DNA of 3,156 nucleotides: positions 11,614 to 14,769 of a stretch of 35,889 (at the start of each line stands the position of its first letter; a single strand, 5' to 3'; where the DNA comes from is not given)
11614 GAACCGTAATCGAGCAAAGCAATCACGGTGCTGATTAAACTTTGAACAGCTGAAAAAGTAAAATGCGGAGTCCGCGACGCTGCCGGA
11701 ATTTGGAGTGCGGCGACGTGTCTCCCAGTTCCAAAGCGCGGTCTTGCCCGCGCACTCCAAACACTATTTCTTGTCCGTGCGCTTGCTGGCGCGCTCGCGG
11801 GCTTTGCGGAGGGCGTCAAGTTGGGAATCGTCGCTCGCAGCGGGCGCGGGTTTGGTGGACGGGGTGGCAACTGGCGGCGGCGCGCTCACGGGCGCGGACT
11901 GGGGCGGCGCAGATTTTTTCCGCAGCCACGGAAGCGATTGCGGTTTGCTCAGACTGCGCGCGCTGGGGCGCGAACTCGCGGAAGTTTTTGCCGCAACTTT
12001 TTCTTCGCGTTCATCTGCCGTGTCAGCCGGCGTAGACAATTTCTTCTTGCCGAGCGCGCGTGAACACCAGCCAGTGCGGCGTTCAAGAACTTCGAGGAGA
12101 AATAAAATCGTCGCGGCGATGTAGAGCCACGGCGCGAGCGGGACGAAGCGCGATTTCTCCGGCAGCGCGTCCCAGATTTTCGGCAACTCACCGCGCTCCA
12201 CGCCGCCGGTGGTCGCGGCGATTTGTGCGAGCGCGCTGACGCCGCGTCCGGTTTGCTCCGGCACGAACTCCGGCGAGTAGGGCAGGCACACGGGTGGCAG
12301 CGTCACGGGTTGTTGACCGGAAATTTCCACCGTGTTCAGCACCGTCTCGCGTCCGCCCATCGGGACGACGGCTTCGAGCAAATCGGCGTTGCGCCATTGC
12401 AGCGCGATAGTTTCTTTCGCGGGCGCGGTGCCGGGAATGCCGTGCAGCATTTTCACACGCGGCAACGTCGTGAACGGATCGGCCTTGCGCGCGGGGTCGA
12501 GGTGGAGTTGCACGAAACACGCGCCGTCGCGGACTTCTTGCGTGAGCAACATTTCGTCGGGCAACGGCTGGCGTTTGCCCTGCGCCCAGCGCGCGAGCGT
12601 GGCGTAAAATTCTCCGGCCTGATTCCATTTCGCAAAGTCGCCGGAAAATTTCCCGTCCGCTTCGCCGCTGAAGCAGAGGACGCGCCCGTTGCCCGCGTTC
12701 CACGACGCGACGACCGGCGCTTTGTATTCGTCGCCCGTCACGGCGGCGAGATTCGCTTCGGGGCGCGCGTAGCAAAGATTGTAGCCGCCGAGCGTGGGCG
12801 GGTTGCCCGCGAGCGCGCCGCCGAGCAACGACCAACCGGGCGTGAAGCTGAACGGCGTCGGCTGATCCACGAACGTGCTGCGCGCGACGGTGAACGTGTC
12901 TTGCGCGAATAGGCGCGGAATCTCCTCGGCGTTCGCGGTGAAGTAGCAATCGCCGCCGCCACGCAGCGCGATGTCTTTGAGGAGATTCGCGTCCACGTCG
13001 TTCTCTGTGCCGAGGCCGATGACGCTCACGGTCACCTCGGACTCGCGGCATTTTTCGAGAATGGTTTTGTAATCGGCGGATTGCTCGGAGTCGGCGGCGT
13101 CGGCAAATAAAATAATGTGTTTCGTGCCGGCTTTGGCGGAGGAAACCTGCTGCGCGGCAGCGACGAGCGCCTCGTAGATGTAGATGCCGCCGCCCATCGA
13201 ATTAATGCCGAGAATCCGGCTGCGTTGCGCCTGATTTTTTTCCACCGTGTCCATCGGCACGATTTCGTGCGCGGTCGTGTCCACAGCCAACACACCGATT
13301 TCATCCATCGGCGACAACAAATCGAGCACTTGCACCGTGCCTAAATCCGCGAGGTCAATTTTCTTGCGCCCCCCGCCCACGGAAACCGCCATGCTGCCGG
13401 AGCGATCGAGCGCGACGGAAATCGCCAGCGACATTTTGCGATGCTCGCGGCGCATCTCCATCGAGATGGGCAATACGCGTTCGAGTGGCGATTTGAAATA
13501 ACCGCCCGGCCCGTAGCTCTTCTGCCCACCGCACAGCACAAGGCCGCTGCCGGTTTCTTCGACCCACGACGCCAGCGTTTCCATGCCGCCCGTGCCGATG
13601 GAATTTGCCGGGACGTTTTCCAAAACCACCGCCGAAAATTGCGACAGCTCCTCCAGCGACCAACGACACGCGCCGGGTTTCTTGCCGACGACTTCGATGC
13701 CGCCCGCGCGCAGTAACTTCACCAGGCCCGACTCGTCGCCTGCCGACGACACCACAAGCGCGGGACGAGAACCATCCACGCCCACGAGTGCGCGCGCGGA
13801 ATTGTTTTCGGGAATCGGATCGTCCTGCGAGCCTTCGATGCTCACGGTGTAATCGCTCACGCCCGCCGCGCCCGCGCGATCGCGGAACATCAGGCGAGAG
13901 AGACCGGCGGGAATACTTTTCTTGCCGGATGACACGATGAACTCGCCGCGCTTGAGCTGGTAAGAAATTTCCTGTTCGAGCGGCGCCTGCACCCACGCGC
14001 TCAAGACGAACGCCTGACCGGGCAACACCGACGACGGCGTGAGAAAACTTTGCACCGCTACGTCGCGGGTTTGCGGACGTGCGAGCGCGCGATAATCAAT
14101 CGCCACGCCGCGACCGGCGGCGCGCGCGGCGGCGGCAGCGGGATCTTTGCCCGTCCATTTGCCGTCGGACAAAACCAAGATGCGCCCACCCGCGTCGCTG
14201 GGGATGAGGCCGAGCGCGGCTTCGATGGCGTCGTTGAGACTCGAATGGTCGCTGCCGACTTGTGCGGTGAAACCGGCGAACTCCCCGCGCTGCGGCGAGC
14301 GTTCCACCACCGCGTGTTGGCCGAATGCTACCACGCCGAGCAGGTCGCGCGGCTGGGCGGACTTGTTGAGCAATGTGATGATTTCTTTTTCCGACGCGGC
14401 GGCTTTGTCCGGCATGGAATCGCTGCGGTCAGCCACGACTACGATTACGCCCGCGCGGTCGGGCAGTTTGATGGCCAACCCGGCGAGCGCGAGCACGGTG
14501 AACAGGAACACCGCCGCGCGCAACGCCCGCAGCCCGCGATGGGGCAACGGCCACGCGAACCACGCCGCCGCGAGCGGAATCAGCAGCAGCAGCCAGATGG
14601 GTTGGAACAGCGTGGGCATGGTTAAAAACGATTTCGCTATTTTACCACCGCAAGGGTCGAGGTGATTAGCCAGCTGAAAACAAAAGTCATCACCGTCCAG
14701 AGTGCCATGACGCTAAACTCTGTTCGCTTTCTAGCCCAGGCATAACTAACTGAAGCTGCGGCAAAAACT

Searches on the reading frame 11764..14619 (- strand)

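Call 39: search_protein_families(library=pfam, proteins=[window:11764-14619:-], max_evalue=0.00001)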
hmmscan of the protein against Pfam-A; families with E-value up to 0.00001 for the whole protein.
window:11764-14619:- (951 aa): 3 families
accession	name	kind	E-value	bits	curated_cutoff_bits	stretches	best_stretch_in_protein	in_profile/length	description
PF00092.34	VWA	-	6.2e-19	69.3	23.8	1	402-569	4-170/174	von Willebrand factor type A domain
PF13519.12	VWA_2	-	5.1e-17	62.9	27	2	59-154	1-107/107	von Willebrand factor type A domain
PF13768.12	VWA_3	-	3e-06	27.8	27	0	433-560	29-155/155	von Willebrand factor type A domain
